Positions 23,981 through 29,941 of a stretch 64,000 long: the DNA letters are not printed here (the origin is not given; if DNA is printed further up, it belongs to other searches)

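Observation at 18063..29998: Tandem pair of ~5.6 kb giant T9SS beta-helix genes: 3' ~4.8 kb identical, 5' ends and promoters diverged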

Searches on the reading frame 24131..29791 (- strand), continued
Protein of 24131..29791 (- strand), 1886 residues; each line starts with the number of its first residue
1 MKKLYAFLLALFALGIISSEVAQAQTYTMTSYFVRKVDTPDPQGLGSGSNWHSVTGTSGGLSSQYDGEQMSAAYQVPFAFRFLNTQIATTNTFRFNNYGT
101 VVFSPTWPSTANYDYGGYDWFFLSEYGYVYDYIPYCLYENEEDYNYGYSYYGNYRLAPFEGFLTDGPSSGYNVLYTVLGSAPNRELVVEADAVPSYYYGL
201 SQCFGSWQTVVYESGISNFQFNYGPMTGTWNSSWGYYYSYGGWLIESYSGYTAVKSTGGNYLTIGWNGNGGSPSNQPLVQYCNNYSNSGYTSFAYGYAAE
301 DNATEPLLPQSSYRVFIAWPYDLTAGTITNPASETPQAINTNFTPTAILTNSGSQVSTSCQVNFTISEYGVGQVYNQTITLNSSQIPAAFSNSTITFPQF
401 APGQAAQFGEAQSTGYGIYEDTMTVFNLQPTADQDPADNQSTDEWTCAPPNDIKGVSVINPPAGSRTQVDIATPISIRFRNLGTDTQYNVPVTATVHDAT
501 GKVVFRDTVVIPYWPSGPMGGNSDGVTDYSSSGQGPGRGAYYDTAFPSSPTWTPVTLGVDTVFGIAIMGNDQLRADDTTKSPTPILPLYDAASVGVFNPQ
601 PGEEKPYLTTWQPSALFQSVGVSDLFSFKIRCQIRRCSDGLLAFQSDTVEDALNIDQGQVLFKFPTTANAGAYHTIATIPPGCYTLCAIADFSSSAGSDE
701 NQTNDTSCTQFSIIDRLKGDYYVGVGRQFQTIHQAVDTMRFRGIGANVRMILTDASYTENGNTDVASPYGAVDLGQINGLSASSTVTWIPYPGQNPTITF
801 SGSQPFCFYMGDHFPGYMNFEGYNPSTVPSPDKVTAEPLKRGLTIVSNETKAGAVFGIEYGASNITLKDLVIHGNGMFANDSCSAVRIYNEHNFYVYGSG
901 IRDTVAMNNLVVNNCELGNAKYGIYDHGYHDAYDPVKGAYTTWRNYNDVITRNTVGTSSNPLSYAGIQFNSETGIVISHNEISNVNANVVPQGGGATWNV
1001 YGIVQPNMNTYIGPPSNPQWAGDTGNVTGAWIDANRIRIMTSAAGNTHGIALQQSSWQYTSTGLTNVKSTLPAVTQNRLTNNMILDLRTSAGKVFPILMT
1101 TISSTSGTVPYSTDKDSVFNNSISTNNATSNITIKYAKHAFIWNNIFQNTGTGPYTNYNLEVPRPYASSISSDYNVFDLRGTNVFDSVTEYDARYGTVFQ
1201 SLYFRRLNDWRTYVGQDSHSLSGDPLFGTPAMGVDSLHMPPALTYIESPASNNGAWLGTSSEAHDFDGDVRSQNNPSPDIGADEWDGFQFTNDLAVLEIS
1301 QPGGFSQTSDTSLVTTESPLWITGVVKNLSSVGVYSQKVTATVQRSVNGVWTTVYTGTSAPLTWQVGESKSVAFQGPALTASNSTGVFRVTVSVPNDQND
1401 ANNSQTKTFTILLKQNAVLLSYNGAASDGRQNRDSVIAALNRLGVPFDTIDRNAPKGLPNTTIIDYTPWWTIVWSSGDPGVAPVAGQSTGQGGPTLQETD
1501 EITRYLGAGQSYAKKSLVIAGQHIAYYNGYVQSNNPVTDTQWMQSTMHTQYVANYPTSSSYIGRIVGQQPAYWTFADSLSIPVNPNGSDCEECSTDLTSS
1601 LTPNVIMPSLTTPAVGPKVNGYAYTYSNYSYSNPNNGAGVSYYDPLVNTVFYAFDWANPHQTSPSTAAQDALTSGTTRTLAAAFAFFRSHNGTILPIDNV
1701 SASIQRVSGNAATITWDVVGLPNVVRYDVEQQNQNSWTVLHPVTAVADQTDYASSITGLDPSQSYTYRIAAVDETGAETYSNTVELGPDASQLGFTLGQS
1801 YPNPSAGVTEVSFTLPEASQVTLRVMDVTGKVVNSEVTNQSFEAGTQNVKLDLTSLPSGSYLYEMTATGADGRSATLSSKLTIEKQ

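Call 56: find_encoding_contigs(protein=P0004, flank=10000, max_places=3)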
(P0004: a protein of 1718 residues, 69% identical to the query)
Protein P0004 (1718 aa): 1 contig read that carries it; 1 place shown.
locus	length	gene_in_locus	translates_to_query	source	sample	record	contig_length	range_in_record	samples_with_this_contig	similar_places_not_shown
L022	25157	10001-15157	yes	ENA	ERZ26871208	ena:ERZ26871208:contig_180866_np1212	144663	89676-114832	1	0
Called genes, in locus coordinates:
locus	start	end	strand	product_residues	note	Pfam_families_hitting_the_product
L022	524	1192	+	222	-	PF04542:Sigma70_r2, PF04545:Sigma70_r4 (weak), PF08281:Sigma70_r4_2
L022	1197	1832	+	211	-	-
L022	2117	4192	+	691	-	PF00691:OmpA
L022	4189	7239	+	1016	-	PF15780:ASH, PF22073:Cep192_D4 (weak), PF22544:HYDIN_VesB_CFA65-like_Ig (weak)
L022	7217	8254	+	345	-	PF18962:Por_Secre_tail (weak)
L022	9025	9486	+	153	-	-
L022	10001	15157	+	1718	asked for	-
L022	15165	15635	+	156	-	PF18962:Por_Secre_tail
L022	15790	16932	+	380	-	PF01628:HrcA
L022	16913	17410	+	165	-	PF01025:GrpE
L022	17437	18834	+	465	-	PF00226:DnaJ, PF01556:DnaJ_C, PF00684:DnaJ_CXXCXGXG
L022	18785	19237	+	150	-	PF00633:HHH (faint), PF12836:HHH_3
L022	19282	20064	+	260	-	PF01569:PAP2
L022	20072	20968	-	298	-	PF00528:BPD_transp_1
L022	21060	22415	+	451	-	PF25852:DUF6242_C (faint), PF02012:BNR (faint), PF15902:Sortilin-Vps10 (faint), PF18962:Por_Secre_tail (weak)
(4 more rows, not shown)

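Call 58: find_related_loci(query=A1, collection=metagenome_contigs, flank=8000)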
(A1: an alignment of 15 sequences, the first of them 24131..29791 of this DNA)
Query A1 (1886 aa) in metagenome_contigs; peptide patterns used: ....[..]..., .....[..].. (x = any residue, [..] = any of these).
103 stretches matched a pattern; 20 encode a relative of the query (tblastn E <= 1e-3); 20 distinct loci.
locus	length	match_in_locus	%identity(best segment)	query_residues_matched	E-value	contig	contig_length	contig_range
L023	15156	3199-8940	65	1-1885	0e+0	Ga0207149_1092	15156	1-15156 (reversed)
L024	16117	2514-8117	60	1-1885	0e+0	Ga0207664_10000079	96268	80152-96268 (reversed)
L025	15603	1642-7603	59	1-1885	0e+0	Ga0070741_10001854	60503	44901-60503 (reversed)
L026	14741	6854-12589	54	1-1885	0e+0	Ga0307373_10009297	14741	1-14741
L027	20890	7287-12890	60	1-1885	0e+0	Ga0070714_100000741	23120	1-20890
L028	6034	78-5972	41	1-1885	0e+0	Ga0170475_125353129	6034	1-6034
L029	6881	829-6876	45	1-1866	0e+0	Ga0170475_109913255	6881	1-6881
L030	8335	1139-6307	39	22-1885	0e+0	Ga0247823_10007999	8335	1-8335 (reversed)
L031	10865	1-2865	59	902-1886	0e+0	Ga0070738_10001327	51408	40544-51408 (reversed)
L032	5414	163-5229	36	148-1885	0e+0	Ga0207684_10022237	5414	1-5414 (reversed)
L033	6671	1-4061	58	510-1885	0e+0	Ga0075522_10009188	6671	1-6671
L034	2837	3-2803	41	888-1885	0e+0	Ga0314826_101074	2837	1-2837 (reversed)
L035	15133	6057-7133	49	1418-1884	5e-68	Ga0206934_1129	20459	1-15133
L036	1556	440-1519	46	1413-1885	5e-73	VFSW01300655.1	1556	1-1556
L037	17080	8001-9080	47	1413-1885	3e-66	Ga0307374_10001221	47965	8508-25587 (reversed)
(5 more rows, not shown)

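Call 68: search_protein_families(library=ncbifam, proteins=[window:24131-29791:-, L017:9299-10060:+], max_evalue=0.01)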
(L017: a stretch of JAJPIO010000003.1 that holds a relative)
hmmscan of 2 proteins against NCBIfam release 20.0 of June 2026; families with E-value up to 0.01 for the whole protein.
window:24131-29791:- (1886 aa): 1 family
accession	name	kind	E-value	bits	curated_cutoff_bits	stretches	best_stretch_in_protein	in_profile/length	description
TIGR04183.1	Por_Secre_tail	domain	1.3e-09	37.9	23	1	1801-1868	2-61/72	T9SS type A sorting domain-containing protein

L017:9299-10060:+ (254 aa): 0 families
